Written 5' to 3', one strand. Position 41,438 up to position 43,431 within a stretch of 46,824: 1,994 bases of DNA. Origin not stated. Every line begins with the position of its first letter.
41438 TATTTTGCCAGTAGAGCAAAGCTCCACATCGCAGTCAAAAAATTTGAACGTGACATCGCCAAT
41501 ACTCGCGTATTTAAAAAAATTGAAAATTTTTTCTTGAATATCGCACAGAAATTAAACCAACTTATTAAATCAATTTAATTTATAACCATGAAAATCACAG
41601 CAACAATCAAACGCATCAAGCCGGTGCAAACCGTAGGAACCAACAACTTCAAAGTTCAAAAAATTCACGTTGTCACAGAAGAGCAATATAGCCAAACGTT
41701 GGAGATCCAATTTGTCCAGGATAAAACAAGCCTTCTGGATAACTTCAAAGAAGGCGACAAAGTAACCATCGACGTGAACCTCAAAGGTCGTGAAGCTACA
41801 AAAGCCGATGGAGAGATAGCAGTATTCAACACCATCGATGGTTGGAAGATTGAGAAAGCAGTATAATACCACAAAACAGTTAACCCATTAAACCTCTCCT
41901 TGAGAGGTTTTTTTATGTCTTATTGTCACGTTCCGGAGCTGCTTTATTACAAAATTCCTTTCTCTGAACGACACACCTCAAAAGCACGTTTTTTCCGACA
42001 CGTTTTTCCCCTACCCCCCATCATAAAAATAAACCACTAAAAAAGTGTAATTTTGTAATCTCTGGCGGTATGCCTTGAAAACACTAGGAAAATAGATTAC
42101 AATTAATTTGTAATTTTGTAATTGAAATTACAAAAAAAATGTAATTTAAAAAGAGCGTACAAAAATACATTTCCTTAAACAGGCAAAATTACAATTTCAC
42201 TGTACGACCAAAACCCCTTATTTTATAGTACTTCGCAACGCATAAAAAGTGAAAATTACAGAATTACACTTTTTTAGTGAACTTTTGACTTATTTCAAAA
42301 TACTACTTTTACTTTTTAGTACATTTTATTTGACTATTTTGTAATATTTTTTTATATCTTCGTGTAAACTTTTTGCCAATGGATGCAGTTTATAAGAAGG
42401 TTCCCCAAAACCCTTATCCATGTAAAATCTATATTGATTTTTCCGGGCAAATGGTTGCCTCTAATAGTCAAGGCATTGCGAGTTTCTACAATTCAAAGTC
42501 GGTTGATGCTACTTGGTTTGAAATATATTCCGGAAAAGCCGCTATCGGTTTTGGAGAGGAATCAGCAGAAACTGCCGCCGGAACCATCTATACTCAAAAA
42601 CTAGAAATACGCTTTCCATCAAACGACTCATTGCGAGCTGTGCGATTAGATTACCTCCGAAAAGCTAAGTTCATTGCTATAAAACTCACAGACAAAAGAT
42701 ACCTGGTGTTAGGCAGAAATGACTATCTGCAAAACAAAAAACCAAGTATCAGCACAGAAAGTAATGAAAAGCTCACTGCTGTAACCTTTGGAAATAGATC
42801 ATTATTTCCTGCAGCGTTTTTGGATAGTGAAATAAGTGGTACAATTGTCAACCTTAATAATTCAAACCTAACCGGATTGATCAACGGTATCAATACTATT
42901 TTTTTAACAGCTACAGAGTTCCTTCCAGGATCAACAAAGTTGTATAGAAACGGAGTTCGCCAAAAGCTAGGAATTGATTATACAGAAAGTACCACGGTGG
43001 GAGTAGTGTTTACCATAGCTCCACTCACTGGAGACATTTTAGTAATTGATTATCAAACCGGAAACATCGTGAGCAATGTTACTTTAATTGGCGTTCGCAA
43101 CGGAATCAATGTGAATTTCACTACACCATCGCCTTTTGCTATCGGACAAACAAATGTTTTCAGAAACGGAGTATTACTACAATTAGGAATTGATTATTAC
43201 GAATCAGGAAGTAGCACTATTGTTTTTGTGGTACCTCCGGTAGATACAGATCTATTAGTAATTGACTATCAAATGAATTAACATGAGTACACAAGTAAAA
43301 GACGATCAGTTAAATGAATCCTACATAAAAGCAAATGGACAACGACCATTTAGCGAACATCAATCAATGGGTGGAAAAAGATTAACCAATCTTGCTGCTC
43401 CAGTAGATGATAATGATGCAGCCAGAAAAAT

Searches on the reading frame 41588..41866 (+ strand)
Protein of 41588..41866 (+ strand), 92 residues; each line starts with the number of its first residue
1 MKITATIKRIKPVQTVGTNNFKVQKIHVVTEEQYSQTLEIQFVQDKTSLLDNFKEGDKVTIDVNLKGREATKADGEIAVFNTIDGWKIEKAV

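Call 7: search_protein_families(library=phrogs, proteins=[window:41588-41866:+])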
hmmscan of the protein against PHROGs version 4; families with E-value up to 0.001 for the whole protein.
window:41588-41866:+ (92 aa): 1 family
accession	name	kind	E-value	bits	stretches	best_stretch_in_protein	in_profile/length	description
phrog_4932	-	DNA, RNA and nucleotide metabolism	1.1e-26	94.3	1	1-91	1-91/117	single strand DNA binding protein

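Call 8: search_protein_families(library=pfam, proteins=[window:41588-41866:+], max_evalue=0.01)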
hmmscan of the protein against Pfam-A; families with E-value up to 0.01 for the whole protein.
window:41588-41866:+ (92 aa): 1 family
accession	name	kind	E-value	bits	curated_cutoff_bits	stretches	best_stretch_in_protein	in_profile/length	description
PF11325.14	DUF3127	-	5.2e-19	68.7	27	1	3-89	2-85/85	Domain of unknown function (DUF3127)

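Call 18: find_encoding_contigs(protein=window:41588-41866:+, flank=4000, max_places=10)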
Protein window:41588-41866:+ (92 aa): no gene with exactly this product is on record in the collection.

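Call 27: find_related_loci(query=window:41588-41863:+, collection=viral_contigs, flank=5000)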
Query window:41588-41863:+ (92 aa) in viral_contigs; peptide patterns used: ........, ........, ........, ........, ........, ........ (x = any residue, [..] = any of these).
8 stretches matched a pattern; 5 encode a relative of the query (tblastn E <= 1e-3); 5 distinct loci.
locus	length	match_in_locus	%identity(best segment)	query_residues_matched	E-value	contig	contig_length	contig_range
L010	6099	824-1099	57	1-92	4e-34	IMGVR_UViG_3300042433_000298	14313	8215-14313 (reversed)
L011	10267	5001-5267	58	1-90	2e-28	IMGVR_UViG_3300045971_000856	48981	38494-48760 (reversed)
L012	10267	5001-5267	51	1-90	2e-27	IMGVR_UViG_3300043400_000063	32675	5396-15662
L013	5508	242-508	49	1-91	2e-25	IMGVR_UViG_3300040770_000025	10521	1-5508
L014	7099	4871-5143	38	1-91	1e-15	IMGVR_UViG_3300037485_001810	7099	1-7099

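Call 45: find_homologous_proteins(query=window:41588-41863:+, max_evalue=1e-10)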
Query window:41588-41863:+ (92 aa): 29 proteins with E <= 1e-10 among 29 candidates.
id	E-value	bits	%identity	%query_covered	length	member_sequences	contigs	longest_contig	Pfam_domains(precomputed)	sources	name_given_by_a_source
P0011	6.8e-51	187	99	100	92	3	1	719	PF11325.15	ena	-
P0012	7.5e-41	155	80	100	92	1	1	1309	PF11325.15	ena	-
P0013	1.9e-38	148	76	100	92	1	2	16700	PF11325.15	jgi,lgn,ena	jgi:translation initiation factor IF-3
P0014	4.6e-38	147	76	100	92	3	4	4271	PF11325.15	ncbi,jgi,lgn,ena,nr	ncbi:MAG TPA: DUF3127 domain-containing protein [Flavobacterium sp.]|nr:DUF3127 domain-containing pr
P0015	1.1e-36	142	70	99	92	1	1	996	PF11325.15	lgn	-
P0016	1.6e-36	142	76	98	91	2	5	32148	PF11325.15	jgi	-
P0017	3.2e-35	138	74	100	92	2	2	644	PF11325.15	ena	-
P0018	6.0e-35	137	75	99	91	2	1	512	PF11325.15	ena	-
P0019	9.2e-32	126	68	98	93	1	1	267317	PF11325.15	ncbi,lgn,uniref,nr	ncbi:DUF3127 domain-containing protein [Flavobacterium facile]|uniref:DUF3127 domain-containing prot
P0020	1.2e-28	117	62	100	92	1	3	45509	PF11325.15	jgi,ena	jgi:riboflavin synthase alpha subunit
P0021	3.1e-26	109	65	100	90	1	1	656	PF11325.15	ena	-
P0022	8.4e-26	108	63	100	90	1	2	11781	PF11325.15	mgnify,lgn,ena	mgnify:CR=1 FL=1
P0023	8.5e-26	107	62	100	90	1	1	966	PF11325.15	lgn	-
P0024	1.1e-25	107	63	98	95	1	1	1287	PF11325.15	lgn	-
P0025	1.1e-24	104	62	98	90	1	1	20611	PF11325.15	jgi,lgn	jgi:translation initiation factor IF-3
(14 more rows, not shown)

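Call 46: find_encoding_contigs(protein=P0019, flank=10000, max_places=3)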
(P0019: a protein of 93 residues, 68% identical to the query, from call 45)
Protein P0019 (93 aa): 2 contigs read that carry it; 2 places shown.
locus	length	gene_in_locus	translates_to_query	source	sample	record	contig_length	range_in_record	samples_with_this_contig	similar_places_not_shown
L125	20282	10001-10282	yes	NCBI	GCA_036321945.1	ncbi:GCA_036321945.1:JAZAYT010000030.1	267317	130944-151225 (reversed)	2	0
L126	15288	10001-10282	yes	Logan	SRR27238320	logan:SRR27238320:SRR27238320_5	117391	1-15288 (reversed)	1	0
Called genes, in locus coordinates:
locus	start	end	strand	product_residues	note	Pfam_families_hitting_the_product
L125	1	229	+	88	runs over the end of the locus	PF12728:HTH_17 (weak)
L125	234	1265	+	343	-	PF13481:AAA_25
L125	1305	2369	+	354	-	PF21957:Zn_ribbon_16, PF19898:DUF6371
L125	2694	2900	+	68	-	-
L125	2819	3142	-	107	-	-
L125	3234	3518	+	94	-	-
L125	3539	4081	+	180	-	-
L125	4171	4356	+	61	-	-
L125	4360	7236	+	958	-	-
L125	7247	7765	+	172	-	-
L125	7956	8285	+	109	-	-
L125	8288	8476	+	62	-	-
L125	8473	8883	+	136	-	PF10800:DUF2528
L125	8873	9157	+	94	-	-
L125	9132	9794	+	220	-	-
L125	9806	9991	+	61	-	-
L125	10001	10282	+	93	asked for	PF11325:DUF3127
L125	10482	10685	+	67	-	-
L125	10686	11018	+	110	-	PF12961:DUF3850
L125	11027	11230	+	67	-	-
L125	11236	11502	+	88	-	-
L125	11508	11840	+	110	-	-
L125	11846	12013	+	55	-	-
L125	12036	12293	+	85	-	-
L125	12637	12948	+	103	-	-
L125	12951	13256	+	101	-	-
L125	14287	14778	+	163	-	-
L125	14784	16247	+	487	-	-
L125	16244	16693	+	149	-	-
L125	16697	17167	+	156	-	-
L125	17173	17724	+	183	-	-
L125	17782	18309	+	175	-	-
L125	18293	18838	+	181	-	PF01510:Amidase_2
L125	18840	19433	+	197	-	-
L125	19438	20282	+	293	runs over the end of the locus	PF01343:Peptidase_S49 (weak)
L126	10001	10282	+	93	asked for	PF11325:DUF3127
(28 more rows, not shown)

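Call 47: find_encoding_contigs(protein=P0016, flank=6000, max_places=5)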
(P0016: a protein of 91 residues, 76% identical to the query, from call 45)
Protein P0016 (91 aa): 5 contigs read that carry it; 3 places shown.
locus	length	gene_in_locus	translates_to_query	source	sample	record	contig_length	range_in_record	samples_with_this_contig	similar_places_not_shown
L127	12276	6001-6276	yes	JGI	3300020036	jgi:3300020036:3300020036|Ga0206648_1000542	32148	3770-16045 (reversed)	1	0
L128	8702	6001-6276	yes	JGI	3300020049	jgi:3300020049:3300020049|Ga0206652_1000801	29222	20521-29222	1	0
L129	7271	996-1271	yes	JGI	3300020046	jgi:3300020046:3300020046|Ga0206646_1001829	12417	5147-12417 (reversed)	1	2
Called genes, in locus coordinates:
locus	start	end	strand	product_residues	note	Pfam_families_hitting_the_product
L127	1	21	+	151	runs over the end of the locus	-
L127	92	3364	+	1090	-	PF01807:Zn_ribbon_DnaG, PF08275:DNAG_N, PF13155:Toprim_2, PF13362:Toprim_3 (weak), PF13662:Toprim_4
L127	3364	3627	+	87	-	-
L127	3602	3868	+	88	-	-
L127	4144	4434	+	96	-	-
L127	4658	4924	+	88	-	-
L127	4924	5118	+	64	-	-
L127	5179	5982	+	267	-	PF02899:Phage_int_SAM_1 (weak), PF13495:Phage_int_SAM_4, PF00589:Phage_integrase, PF22823:MrpR_C_cat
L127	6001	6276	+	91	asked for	PF11325:DUF3127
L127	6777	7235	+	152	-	-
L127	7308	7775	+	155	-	-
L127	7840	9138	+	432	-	PF01343:Peptidase_S49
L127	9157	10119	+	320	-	-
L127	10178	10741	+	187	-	-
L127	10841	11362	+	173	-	-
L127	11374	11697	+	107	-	-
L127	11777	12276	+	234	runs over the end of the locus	PF11380:Stealth_CR2 (weak)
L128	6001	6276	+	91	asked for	PF11325:DUF3127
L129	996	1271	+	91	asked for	PF11325:DUF3127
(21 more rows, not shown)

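Call 48: find_encoding_contigs(protein=P0013, flank=6000, max_places=4)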
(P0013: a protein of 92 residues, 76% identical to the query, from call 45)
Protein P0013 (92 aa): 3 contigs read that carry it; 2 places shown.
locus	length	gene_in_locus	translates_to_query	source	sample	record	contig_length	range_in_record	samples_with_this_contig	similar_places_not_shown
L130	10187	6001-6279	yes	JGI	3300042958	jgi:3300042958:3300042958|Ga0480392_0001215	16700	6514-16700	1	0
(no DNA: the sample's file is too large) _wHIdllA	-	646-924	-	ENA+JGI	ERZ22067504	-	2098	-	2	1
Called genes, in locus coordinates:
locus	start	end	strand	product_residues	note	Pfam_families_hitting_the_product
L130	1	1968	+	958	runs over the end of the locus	-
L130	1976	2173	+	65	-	-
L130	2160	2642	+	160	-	-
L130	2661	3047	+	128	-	-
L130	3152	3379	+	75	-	-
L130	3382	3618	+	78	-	-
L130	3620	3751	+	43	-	-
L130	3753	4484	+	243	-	-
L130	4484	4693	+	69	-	-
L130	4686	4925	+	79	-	-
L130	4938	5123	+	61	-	-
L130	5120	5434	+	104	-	-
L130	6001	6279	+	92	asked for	PF11325:DUF3127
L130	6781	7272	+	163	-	-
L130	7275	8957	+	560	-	-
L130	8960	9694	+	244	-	-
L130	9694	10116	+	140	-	-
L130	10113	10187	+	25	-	?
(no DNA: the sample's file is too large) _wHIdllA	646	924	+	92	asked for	PF11325:DUF3127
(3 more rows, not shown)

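Call 59: search_protein_families(library=pfam, proteins=[L130:6781-7272:+, L130:7275-8957:+, L125:14287-14778:+, L125:14784-16247:+], max_evalue=0.01)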
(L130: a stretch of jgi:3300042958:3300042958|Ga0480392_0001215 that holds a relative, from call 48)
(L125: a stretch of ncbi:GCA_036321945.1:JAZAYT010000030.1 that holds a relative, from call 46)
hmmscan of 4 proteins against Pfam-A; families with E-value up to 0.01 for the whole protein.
L130:6781-7272:+ (163 aa): 0 families

L130:7275-8957:+ (560 aa): 0 families

L125:14287-14778:+ (163 aa): 0 families

L125:14784-16247:+ (487 aa): 0 families

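Call 64: search_protein_families(library=pfam, proteins=[L014:420-2114:+, L014:2104-4305:+, L014:4509-4865:+, L127:92-3364:+], max_evalue=0.01)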
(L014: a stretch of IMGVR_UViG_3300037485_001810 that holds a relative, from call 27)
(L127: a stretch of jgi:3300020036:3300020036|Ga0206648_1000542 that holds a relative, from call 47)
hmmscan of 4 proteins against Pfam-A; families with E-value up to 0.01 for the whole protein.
L014:420-2114:+ (564 aa): 6 families
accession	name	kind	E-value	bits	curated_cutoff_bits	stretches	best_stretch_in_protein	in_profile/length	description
PF04851.21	ResIII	-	1.7e-23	83.7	22.5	1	16-162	2-162/164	Type III restriction enzyme, res subunit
PF00271.37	Helicase_C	-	4.7e-14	53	23.5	1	272-369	13-109/110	Helicase conserved C-terminal domain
PF00270.35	DEAD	-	1e-12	48.6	26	1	20-144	2-132/167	DEAD/DEAH box helicase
PF18766.7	SWI2_SNF2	-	3e-08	34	26.7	1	22-166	2-159/221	SWI2/SNF2 ATPase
PF13248.11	Zn_ribbon_3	-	0.0023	17.8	27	1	424-442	5-23/26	zinc-ribbon domain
PF13240.11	Zn_Ribbon_1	-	0.0055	16.9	25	1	423-443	1-21/23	zinc-ribbon domain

L014:2104-4305:+ (733 aa): 4 families
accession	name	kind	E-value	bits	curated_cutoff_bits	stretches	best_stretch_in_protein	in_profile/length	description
PF05272.17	VapE-like_dom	-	8.8e-26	91.2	25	1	435-643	14-214/217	Virulence-associated protein E-like domain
PF08800.15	BT4734-like_N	-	4.5e-10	40.2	22.4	1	54-168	3-133/134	BT4734-like, N-terminal domain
PF08707.16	PriCT_2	-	4e-09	37.1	22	1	214-277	12-76/77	Primase C terminal 2 (PriCT-2)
PF19263.5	DUF5906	-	6e-05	24.1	27.6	1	482-591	1-114/114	Family of unknown function (DUF5906)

L014:4509-4865:+ (118 aa): 1 family
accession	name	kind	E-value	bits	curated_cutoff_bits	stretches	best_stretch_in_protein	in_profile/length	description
PF08774.17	VRR_NUC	-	0.0003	21.3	23.8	1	44-95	51-106/116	VRR-NUC domain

L127:92-3364:+ (1090 aa): 5 families
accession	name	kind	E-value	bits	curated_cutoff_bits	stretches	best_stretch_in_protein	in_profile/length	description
PF08275.17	DNAG_N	-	1e-34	119.8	26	1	123-246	2-126/128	DNA primase catalytic core, N-terminal domain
PF01807.25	Zn_ribbon_DnaG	-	7.2e-25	87.1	24.9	1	3-93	2-93/98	CHC2 zinc finger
PF13155.12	Toprim_2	-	2e-13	51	22.1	1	258-351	1-87/88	Toprim-like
PF13662.12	Toprim_4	-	7e-10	39.4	25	1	256-340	2-84/85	Toprim domain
PF13362.12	Toprim_3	-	1.6e-06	28.9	27.2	1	257-355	2-92/95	Toprim domain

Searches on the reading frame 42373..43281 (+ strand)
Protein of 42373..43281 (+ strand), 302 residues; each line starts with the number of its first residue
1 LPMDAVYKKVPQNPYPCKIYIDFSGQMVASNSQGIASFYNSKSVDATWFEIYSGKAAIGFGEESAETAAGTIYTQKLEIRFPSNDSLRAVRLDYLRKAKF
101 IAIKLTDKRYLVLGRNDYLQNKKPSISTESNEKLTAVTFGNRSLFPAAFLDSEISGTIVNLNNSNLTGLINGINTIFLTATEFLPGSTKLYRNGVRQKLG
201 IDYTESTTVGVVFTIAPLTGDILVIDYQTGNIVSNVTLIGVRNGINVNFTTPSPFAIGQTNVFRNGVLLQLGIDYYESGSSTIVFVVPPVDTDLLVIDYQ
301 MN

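Call 7: search_protein_families(library=phrogs, proteins=[window:42373-43281:+])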
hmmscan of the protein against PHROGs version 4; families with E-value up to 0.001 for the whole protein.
window:42373-43281:+ (302 aa): 2 families
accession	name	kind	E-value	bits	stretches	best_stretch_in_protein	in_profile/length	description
phrog_23018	-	unknown function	3.9e-24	86.3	1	8-152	14-158/173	-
phrog_25416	-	head and packaging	1.9e-10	42.1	1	248-296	105-154/159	virion structural protein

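Call 8: search_protein_families(library=pfam, proteins=[window:42373-43281:+], max_evalue=0.01)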
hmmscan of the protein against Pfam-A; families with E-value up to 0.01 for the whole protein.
window:42373-43281:+ (302 aa): 1 family
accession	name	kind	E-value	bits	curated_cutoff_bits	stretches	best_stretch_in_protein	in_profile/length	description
PF22768.1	SPP1_Dit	-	0.0073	16.9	25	0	18-74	43-94/97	Siphovirus-type tail component, C-terminal domain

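Call 15: find_related_loci(query=window:42379-43278:+, collection=viral_contigs, flank=6000)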
Query window:42379-43278:+ (300 aa) in viral_contigs; peptide patterns used: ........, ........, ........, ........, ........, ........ (x = any residue, [..] = any of these).
28 stretches matched a pattern; 1 encode a relative of the query (tblastn E <= 1e-3); 1 distinct loci.
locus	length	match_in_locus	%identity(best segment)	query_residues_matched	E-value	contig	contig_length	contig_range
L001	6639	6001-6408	34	165-298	1e-13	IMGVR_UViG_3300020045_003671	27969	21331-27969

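Call 16: find_related_loci(query=window:42379-43278:+, collection=genome_contigs, flank=8000)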
Query window:42379-43278:+ (300 aa) in genome_contigs; peptide patterns used: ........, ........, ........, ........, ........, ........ (x = any residue, [..] = any of these).
221 stretches matched a pattern; 1 encode a relative of the query (tblastn E <= 1e-3); 1 distinct loci.
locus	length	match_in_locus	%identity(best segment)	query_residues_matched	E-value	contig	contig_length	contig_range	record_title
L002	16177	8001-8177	35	165-226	1e-6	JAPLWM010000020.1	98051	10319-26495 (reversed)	MAG: Candidatus Komeilibacteria bacterium isolate LacPavin_0419_WC90_MAG_43_13 LacPavin_0419_WC90_scaffold_587084, whole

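Call 17: find_encoding_contigs(protein=window:42379-43281:+, flank=4000, max_places=10)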
Protein window:42379-43281:+ (300 aa): no gene with exactly this product is on record in the collection.

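Call 32: find_homologous_proteins(query=window:42379-43278:+)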
Query window:42379-43278:+ (300 aa): 10 proteins with E <= 0.001 among 1770 candidates.
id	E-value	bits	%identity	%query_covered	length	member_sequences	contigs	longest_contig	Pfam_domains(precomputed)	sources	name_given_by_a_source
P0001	6.5e-192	654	100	100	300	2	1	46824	-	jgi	jgi:hypothetical protein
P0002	1.4e-147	508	77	99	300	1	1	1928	-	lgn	-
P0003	8.1e-139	480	71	100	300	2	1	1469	-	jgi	jgi:hypothetical protein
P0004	1.9e-97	344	64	76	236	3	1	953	-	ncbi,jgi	jgi:hypothetical protein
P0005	1.1e-86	308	61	76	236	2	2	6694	-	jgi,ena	-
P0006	4.5e-22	97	45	47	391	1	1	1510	-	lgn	-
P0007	8.1e-10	56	54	21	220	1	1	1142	-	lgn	-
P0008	7.5e-8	50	51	21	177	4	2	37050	-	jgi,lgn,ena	jgi:hypothetical protein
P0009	1.5e-5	42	51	20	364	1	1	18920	-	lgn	-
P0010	3.0e-5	41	32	46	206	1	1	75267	-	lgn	-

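Call 33: find_encoding_contigs(protein=P0002, flank=5000)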
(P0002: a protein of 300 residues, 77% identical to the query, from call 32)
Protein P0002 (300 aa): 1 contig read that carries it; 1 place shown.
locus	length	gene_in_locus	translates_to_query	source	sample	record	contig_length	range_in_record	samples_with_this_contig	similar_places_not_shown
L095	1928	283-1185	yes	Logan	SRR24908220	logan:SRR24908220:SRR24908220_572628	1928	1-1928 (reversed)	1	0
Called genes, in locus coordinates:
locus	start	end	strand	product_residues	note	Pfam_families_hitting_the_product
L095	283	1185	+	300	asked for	-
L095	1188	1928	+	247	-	?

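Call 34: find_encoding_contigs(protein=P0003, flank=5000)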
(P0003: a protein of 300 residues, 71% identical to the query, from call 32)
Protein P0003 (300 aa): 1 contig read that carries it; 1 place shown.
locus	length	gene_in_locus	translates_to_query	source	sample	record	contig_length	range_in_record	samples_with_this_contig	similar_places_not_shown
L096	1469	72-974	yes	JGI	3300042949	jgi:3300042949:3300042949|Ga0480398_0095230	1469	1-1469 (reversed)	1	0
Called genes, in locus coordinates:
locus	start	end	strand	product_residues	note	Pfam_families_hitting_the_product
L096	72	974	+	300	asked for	-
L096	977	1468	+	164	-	?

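Call 35: find_encoding_contigs(protein=P0005, flank=7000)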
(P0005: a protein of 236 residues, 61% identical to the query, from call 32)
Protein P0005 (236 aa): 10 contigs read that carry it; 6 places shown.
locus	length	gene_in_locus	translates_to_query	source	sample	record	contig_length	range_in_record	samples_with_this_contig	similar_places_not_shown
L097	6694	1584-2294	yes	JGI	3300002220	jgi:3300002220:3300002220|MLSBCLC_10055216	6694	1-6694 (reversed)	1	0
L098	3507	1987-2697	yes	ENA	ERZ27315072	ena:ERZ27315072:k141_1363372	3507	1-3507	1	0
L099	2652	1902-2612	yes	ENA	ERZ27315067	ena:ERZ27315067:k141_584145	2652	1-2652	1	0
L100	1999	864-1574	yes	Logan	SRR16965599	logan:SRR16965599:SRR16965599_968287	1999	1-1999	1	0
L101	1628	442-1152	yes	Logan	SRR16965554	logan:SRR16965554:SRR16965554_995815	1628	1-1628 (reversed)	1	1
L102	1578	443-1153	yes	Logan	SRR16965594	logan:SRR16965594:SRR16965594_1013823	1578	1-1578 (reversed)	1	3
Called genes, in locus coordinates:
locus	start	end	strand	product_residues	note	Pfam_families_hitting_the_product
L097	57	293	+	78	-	-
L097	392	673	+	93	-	PF11325:DUF3127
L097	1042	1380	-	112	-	-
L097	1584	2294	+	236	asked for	-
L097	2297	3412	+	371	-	-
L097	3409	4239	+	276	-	-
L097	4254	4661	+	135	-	-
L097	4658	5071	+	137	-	-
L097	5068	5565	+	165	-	-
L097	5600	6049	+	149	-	-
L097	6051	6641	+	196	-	-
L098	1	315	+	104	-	?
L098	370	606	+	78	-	-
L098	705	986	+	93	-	PF11325:DUF3127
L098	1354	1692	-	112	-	-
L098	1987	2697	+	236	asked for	-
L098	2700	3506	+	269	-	?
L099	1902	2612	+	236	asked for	-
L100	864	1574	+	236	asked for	-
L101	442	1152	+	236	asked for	-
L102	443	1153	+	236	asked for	-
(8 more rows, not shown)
